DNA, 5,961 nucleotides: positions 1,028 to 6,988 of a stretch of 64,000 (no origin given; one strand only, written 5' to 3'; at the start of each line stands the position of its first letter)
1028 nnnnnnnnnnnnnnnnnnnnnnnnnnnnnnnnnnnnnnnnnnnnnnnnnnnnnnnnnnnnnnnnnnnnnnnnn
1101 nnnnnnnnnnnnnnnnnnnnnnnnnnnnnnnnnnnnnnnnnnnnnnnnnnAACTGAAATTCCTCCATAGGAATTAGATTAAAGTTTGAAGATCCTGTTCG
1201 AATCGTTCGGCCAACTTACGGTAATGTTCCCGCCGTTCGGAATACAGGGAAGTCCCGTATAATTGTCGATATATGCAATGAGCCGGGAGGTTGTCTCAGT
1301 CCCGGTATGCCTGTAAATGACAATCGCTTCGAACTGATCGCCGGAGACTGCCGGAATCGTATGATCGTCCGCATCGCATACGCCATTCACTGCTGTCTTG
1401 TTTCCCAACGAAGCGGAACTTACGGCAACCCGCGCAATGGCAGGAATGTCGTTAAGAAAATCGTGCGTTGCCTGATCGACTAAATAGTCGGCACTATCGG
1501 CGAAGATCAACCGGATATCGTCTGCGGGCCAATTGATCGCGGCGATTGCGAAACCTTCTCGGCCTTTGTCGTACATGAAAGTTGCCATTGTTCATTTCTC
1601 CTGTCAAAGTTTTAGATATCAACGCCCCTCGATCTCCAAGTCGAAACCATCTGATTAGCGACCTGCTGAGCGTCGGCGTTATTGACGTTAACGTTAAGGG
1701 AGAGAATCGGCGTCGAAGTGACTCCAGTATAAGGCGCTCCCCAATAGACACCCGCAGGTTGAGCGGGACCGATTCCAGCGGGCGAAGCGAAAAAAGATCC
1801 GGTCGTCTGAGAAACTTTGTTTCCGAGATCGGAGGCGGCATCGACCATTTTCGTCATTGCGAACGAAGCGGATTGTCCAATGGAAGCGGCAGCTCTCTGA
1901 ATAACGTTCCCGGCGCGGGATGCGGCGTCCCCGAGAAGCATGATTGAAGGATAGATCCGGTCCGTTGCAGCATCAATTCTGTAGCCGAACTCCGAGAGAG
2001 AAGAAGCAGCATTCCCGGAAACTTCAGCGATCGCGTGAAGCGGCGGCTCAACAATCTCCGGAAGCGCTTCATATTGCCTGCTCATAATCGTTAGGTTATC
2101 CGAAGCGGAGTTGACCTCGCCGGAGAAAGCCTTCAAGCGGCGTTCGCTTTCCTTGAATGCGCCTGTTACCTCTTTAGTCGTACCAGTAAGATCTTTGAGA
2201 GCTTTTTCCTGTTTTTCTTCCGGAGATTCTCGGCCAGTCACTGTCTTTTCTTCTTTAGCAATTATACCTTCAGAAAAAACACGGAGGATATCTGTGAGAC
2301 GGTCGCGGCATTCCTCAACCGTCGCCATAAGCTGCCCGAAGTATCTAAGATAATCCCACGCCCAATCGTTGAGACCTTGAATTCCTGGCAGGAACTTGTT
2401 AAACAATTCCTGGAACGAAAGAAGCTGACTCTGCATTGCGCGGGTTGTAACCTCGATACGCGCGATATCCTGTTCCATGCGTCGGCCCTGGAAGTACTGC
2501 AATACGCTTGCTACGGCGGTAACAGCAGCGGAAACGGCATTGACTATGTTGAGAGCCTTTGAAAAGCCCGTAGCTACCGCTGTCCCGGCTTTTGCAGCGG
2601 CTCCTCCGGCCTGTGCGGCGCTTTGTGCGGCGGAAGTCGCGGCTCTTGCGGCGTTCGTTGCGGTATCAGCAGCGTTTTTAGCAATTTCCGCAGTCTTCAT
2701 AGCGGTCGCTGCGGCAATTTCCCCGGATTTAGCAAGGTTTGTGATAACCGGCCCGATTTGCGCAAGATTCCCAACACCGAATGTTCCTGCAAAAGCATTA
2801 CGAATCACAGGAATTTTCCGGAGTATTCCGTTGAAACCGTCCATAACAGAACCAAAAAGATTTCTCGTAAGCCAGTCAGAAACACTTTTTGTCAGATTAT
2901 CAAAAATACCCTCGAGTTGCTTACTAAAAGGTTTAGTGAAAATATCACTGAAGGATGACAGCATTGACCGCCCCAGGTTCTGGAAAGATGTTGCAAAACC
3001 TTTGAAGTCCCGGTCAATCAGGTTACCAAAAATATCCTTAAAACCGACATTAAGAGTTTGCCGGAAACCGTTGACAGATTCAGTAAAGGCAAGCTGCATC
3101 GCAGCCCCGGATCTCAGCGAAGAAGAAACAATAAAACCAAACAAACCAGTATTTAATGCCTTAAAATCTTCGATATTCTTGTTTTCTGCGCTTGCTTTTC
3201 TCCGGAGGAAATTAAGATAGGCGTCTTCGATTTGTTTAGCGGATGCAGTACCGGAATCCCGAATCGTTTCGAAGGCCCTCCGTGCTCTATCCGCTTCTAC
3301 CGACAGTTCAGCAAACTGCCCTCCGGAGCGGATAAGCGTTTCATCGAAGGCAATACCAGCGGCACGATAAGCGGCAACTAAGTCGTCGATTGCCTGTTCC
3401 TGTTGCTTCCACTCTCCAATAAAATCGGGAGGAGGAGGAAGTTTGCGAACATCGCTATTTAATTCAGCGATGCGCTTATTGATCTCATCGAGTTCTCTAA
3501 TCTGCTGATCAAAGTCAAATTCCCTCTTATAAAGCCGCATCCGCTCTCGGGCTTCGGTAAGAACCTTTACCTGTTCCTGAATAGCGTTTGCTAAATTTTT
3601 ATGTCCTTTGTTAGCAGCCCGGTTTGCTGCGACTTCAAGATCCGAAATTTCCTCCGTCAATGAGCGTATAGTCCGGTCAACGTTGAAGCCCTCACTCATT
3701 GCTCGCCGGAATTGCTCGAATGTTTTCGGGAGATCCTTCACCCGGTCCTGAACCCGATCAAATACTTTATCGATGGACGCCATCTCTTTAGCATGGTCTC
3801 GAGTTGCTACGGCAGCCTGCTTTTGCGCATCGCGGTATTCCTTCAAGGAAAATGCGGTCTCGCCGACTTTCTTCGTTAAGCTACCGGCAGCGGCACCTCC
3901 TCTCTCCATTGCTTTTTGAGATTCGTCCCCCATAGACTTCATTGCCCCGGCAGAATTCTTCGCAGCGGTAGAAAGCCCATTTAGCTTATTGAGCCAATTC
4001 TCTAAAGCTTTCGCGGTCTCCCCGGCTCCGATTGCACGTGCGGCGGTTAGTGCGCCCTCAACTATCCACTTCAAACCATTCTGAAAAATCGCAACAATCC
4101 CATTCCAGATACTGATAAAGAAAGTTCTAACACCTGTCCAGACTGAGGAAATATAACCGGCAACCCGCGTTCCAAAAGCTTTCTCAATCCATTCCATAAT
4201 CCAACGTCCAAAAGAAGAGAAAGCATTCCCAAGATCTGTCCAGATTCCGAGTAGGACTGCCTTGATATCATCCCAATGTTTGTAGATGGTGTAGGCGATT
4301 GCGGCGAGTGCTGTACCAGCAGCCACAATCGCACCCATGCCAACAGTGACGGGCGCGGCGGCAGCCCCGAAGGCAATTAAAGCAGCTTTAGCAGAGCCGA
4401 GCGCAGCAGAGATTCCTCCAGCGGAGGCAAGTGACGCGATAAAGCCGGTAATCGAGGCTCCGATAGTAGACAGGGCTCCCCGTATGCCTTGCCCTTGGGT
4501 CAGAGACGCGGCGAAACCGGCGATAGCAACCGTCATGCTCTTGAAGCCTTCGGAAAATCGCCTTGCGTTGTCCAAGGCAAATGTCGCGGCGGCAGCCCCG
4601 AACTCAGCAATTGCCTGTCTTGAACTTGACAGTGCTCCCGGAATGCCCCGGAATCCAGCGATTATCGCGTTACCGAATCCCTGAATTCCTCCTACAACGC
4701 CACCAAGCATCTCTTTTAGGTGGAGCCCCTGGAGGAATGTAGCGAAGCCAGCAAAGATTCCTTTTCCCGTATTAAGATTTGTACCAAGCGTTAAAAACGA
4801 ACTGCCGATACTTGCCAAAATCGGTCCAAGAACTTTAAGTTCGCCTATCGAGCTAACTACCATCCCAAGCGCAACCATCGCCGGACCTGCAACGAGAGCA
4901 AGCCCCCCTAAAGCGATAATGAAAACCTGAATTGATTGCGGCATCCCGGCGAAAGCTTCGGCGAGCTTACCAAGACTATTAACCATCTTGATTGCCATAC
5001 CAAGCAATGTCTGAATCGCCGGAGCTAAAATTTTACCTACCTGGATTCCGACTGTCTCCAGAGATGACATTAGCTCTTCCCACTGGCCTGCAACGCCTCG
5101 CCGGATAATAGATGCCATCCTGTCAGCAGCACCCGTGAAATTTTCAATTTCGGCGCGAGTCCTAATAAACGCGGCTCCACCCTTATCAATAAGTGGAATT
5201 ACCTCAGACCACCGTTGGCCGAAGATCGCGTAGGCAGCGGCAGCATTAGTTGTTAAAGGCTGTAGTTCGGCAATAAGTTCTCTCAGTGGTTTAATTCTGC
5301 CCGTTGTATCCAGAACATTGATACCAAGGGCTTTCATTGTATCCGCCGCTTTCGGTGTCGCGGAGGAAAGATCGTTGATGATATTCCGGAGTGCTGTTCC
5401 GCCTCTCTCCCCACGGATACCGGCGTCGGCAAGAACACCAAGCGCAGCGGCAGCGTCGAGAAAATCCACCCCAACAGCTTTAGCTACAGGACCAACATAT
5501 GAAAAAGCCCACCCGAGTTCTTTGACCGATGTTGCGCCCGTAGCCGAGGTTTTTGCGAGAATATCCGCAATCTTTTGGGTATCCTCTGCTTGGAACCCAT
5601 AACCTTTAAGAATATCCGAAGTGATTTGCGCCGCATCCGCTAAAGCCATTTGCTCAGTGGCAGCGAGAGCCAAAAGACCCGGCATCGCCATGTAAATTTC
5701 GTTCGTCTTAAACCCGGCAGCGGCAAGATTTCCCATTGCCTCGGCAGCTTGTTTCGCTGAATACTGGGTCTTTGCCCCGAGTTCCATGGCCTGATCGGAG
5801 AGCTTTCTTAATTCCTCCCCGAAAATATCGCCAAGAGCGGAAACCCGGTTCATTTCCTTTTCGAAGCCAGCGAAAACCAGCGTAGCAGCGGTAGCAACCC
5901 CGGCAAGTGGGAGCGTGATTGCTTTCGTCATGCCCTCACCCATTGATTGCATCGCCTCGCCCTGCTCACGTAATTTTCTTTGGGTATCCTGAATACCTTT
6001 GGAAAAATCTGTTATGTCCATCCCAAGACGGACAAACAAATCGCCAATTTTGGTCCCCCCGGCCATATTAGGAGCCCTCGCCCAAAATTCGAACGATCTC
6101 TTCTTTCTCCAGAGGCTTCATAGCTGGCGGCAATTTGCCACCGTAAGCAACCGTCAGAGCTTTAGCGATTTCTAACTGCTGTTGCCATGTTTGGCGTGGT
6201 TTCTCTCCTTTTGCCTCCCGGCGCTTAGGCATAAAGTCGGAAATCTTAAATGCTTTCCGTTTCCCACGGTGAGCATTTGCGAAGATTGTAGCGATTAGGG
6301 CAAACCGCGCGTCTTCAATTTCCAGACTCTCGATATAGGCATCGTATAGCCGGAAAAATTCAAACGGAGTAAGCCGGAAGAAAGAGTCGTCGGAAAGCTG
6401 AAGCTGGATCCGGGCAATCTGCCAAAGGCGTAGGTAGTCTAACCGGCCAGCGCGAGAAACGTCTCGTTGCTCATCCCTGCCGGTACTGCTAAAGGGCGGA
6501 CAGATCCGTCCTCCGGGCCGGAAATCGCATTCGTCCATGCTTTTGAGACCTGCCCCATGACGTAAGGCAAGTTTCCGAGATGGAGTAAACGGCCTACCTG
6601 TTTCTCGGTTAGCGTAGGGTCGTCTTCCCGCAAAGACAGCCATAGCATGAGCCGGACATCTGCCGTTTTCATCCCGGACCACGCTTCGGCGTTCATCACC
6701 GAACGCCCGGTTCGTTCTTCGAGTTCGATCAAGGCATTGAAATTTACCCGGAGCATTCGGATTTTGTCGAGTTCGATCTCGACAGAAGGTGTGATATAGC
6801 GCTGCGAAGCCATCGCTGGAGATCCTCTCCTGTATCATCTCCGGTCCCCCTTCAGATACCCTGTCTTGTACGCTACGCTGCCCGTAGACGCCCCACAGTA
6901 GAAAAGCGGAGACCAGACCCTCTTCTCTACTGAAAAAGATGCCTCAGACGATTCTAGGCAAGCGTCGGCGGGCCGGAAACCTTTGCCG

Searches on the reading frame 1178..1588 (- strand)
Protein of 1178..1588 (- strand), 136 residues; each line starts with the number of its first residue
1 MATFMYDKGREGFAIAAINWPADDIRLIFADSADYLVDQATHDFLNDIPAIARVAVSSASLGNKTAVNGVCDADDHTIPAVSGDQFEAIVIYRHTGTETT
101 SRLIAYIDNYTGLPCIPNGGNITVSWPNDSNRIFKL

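Call 59: search_protein_families(library=pfam, proteins=[window:1178-1588:-], max_evalue=0.001)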
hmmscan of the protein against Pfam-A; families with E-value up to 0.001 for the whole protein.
window:1178-1588:- (136 aa): 0 families

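Call 69: find_related_loci(query=A4, collection=viral_contigs, flank=10000)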
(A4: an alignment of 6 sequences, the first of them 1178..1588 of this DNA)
Query A4 (136 aa) in viral_contigs; peptide patterns used: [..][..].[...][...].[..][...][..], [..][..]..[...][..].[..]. (x = any residue, [..] = any of these).
600 stretches matched a pattern (row limit reached: there are more); 513 encode a relative of the query (tblastn E <= 1e-3); the best 80 are kept; 80 distinct loci.
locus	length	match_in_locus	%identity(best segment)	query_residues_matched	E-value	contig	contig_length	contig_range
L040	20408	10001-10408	74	1-136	2e-67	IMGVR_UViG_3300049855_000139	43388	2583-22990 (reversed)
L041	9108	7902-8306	65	1-136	6e-55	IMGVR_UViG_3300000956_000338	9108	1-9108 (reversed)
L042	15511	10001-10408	63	1-136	7e-55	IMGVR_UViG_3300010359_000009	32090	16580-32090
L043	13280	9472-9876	63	1-136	2e-51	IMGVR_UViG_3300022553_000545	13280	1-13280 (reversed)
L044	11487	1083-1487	63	1-136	3e-51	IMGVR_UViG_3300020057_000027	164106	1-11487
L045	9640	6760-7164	63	1-136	8e-51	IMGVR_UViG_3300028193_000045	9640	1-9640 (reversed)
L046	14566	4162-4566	62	1-136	2e-49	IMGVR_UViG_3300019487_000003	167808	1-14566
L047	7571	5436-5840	61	1-136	3e-49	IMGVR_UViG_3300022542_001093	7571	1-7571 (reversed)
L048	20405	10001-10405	62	1-136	5e-49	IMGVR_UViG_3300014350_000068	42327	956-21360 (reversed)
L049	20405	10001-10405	59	1-136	3e-47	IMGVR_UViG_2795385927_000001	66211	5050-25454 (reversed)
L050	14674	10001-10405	58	1-136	2e-47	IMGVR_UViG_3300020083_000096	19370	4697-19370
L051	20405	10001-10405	59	1-136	5e-47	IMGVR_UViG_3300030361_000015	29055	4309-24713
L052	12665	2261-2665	60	1-136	8e-47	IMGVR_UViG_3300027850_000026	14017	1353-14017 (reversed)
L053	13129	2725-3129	60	1-136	4e-47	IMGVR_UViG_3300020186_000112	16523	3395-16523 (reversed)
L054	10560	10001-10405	57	1-136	3e-46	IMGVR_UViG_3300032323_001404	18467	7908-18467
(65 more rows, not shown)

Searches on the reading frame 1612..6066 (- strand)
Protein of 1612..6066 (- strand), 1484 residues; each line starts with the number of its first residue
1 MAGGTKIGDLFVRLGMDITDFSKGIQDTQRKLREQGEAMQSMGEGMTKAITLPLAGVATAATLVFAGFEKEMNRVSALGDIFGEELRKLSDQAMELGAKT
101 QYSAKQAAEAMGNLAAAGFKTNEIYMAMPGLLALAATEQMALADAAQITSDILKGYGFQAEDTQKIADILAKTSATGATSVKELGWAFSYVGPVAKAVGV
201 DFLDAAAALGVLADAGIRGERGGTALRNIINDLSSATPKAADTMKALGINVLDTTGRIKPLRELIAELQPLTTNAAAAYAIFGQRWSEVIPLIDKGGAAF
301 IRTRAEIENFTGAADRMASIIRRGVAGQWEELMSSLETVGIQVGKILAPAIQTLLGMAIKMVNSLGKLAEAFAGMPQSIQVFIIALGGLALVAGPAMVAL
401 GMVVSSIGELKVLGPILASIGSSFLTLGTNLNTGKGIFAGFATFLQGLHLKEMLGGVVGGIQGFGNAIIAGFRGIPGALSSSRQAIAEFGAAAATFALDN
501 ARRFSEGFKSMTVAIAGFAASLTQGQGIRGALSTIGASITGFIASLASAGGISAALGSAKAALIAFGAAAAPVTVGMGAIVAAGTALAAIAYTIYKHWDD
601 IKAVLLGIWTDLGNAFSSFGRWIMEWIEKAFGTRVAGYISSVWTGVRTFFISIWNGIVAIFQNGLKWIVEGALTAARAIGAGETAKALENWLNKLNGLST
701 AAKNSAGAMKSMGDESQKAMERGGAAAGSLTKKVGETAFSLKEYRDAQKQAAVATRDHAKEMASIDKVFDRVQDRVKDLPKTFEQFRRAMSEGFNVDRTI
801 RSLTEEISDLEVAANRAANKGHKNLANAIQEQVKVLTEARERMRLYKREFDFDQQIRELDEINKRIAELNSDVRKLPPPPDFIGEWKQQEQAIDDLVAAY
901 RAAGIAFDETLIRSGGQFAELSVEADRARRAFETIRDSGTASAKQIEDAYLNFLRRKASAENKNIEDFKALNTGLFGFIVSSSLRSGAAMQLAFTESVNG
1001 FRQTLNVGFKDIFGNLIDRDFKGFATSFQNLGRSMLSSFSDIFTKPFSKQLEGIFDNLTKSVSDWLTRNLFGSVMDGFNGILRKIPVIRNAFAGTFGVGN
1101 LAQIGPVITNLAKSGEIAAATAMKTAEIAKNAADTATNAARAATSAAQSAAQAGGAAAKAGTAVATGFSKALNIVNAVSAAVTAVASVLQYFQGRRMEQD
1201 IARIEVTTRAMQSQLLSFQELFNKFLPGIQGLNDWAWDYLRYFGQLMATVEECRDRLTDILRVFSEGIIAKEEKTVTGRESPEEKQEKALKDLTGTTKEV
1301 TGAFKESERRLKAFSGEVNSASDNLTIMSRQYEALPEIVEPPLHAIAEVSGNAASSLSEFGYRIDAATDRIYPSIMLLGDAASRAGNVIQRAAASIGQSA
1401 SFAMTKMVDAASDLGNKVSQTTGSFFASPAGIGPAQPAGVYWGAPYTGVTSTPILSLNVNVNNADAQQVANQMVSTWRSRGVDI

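Call 59: search_protein_families(library=pfam, proteins=[window:1612-6066:-], max_evalue=0.001)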
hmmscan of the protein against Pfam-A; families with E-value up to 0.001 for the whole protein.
window:1612-6066:- (1484 aa): 1 family
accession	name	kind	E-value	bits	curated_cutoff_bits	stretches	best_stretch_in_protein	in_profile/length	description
PF10145.14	PhageMin_Tail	-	1.1e-45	156.5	33.2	1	90-282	1-200/201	Phage-related minor tail protein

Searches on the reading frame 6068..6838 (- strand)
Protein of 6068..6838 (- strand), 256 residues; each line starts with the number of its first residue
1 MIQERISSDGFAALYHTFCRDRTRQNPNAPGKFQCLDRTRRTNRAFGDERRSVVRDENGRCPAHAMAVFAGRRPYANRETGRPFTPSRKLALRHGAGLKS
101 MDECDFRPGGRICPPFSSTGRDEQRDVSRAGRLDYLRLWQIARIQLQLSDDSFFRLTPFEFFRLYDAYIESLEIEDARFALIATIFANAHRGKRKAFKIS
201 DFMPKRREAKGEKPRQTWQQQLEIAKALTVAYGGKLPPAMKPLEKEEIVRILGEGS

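Call 31: search_protein_families(library=phrogs, proteins=[window:6068-6838:-], max_evalue=0.01)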
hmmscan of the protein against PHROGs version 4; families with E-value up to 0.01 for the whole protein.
window:6068-6838:- (256 aa): 3 families
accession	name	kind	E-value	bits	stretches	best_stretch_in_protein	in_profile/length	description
phrog_337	-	tail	2.5e-06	28.8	1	173-227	45-102/118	tail protein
phrog_7377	-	unknown function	4.4e-06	28.2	1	146-221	1-81/96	-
phrog_7848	-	unknown function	0.0057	17.8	1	140-204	2-66/84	-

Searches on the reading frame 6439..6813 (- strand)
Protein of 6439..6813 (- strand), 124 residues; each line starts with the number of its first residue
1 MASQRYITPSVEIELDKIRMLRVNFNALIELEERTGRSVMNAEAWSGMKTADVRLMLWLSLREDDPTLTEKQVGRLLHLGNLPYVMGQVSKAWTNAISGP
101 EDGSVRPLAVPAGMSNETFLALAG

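Call 4: search_protein_families(library=pfam, proteins=[window:6439-6813:-], max_evalue=1)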
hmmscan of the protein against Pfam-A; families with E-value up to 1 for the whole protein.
window:6439-6813:- (124 aa): 1 family
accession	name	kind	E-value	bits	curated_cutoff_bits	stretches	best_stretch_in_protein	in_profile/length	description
PF11836.14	Phage_TAC_11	-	0.0035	17.8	27.8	1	18-81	12-78/96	Phage tail tube protein, GTA-gp10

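Call 5: search_protein_families(library=phrogs, proteins=[window:6439-6813:-], max_evalue=1)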
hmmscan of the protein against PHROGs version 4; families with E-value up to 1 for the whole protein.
window:6439-6813:- (124 aa): 3 families
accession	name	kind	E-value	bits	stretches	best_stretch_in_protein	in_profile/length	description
phrog_2115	-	tail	4.3e-15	57.2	1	13-97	10-101/125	tail protein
phrog_34587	-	unknown function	0.23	12.7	1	11-97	11-102/133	-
phrog_30954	-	unknown function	0.31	12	1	8-48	61-100/182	-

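Call 10: search_protein_families(library=ncbifam, proteins=[window:6439-6813:-], max_evalue=1)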
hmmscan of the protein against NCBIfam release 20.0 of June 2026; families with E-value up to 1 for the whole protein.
window:6439-6813:- (124 aa): 0 families
